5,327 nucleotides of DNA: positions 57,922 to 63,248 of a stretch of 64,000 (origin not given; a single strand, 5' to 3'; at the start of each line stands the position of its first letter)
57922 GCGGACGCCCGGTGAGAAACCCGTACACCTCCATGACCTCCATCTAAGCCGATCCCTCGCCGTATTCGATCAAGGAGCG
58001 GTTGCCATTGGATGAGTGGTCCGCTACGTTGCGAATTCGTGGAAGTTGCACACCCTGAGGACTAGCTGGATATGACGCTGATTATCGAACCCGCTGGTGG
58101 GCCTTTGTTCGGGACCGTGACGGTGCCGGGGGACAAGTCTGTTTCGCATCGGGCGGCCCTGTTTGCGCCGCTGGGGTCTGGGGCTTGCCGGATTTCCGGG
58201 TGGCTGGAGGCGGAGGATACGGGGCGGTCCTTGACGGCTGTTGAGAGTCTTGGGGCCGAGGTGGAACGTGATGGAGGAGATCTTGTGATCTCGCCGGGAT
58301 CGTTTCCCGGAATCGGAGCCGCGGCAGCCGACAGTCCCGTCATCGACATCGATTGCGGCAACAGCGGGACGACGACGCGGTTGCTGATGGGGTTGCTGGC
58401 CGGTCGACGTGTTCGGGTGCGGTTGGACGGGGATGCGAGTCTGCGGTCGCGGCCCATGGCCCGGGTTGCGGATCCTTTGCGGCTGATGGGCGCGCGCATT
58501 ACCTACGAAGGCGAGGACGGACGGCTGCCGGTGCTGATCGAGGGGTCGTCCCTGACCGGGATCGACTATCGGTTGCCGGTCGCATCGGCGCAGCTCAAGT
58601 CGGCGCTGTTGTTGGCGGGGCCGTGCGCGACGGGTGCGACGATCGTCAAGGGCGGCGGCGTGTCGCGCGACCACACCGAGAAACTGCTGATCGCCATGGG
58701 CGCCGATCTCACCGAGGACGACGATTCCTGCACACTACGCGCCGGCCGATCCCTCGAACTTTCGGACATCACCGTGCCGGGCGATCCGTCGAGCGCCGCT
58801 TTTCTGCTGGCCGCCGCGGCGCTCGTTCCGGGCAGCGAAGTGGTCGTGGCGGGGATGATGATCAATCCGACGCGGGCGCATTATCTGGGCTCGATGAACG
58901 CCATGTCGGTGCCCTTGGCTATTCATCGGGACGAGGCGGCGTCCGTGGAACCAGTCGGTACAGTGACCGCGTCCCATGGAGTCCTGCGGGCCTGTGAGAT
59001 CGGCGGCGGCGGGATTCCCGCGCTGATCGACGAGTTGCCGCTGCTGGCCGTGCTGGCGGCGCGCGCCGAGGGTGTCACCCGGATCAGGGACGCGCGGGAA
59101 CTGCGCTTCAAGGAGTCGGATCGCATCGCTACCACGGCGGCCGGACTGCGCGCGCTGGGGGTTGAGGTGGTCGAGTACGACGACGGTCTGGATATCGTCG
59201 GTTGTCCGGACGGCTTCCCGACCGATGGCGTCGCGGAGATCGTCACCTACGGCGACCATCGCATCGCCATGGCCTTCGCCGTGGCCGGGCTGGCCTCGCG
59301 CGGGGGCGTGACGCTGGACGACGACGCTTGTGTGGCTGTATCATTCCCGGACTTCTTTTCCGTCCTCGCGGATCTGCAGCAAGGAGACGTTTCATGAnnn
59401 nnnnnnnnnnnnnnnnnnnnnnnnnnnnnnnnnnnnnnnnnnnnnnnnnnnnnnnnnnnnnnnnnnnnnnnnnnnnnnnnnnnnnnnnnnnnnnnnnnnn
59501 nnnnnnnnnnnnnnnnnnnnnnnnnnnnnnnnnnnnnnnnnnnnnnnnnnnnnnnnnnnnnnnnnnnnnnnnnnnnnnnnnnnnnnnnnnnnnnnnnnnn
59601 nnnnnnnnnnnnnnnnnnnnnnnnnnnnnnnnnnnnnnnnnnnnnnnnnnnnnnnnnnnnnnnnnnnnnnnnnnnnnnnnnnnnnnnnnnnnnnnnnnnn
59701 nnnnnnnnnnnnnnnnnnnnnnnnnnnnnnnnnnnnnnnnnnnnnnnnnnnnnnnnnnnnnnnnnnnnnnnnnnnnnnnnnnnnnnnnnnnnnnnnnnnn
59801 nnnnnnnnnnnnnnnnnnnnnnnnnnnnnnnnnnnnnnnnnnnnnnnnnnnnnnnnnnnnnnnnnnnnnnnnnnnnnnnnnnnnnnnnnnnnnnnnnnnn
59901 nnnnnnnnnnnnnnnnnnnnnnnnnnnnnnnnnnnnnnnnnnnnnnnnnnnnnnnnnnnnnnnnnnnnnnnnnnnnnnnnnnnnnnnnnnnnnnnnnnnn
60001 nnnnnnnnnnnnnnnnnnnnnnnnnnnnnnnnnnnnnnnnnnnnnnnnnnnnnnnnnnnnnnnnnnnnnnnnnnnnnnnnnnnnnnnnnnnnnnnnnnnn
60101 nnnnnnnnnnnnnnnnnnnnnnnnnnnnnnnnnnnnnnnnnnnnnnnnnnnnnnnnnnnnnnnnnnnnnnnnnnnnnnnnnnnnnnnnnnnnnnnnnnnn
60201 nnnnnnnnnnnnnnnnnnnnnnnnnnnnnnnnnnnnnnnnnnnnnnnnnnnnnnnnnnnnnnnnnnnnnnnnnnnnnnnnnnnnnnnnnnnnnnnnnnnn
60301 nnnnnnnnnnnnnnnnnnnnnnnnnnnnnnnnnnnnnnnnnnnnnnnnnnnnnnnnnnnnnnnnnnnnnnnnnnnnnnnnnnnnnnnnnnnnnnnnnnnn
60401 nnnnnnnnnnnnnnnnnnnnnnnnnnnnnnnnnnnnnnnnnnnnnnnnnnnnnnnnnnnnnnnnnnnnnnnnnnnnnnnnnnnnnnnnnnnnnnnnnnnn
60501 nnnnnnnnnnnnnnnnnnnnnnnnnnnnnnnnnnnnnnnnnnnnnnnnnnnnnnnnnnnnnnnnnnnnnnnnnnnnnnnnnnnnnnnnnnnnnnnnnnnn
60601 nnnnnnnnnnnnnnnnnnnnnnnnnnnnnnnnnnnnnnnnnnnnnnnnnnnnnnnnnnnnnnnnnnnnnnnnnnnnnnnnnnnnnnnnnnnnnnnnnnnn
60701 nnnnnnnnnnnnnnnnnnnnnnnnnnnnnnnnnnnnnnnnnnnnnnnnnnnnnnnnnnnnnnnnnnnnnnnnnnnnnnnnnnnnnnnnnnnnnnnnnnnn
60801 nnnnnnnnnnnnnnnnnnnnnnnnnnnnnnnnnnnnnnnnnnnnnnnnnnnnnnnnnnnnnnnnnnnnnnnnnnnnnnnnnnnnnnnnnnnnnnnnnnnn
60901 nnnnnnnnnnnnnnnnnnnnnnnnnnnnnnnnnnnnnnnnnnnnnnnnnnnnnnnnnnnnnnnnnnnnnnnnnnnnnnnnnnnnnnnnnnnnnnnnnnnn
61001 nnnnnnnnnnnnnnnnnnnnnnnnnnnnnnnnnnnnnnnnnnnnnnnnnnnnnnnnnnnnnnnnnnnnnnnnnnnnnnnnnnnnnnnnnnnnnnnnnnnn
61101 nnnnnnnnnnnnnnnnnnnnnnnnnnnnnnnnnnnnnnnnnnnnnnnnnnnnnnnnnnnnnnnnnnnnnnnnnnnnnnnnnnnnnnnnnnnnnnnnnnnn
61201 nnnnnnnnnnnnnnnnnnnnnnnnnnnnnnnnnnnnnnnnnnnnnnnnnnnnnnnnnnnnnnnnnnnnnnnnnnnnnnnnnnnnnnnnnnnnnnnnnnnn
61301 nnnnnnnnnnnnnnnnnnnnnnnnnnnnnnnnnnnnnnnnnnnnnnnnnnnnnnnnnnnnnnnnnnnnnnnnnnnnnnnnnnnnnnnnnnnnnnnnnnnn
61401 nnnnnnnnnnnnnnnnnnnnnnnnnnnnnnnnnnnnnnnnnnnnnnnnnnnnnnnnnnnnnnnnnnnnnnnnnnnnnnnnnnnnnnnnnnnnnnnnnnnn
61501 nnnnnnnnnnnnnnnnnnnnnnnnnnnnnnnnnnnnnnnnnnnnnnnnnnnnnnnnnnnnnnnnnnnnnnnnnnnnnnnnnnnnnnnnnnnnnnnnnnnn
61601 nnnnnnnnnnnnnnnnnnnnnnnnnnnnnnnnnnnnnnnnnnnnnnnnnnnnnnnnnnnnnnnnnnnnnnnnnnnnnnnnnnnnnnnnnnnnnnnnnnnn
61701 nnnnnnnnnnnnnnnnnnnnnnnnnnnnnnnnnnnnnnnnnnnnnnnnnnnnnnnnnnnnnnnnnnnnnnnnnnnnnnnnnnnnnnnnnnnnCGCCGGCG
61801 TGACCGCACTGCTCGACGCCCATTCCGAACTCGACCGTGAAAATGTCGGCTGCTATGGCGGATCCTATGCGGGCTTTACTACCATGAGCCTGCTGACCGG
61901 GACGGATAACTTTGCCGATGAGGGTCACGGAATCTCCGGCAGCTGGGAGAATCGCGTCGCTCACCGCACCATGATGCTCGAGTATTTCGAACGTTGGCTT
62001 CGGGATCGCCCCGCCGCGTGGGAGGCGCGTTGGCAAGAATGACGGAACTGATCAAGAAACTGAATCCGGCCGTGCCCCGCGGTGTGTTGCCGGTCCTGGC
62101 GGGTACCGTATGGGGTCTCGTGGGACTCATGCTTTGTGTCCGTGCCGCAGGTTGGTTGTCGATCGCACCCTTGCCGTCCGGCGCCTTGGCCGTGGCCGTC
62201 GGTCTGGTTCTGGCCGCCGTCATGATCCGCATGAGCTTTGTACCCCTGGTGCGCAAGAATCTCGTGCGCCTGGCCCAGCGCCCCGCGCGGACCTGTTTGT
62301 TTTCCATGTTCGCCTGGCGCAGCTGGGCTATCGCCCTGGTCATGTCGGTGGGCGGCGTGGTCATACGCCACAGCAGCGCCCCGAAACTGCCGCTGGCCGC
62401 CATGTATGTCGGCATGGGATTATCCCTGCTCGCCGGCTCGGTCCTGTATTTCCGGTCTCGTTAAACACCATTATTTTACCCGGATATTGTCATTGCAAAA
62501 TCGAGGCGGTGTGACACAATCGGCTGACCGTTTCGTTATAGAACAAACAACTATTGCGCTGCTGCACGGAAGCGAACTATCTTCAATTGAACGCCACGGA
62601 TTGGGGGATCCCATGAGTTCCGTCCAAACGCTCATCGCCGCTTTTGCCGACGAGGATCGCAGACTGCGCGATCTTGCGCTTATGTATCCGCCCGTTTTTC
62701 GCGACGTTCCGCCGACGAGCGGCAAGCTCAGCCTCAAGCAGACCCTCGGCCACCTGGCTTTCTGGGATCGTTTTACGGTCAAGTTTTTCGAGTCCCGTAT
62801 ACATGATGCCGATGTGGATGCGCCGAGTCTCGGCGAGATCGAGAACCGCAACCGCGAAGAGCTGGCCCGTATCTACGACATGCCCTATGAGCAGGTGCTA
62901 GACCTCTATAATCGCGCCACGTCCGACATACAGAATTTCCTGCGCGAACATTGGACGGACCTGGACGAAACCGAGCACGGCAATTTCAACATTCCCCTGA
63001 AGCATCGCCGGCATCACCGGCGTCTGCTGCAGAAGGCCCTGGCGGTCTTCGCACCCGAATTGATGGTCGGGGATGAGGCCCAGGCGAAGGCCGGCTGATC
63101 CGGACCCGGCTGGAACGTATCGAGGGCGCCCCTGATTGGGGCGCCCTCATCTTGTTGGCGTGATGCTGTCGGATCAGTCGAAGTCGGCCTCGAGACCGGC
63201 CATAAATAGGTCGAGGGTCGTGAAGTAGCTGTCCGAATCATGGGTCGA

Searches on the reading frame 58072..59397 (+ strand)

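Call 27: search_protein_families(library=pfam, proteins=[window:58072-59397:+], max_evalue=0.00001)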
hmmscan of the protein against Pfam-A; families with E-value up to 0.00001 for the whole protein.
window:58072-59397:+ (441 aa): 1 family
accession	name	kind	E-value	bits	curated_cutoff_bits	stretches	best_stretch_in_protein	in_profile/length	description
PF00275.25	EPSP_synthase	-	4.1e-103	345.7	22.8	1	9-432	4-417/417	EPSP synthase (3-phosphoshikimate 1-carboxyvinyltransferase)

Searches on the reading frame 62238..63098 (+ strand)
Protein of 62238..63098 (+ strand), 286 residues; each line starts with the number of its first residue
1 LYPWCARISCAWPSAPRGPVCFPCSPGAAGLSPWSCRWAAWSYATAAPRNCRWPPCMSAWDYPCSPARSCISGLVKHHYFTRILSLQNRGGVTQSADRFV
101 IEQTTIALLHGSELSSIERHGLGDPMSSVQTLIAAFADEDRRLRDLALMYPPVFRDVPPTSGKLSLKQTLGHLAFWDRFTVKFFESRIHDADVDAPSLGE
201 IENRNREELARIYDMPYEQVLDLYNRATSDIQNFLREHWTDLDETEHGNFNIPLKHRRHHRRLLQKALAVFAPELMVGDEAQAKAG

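Call 63: search_protein_families(library=pfam, proteins=[window:62238-63098:+], max_evalue=0.01)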
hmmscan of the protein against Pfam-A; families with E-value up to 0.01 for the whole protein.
window:62238-63098:+ (286 aa): 2 families
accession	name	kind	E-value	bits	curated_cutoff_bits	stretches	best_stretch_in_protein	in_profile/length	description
PF12867.12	DinB_2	-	0.00028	21.8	24.8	1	155-248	21-101/128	DinB superfamily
PF12830.13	Nipped-B_C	-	0.0072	16.8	26.4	0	101-148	18-65/186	Sister chromatid cohesion C-terminus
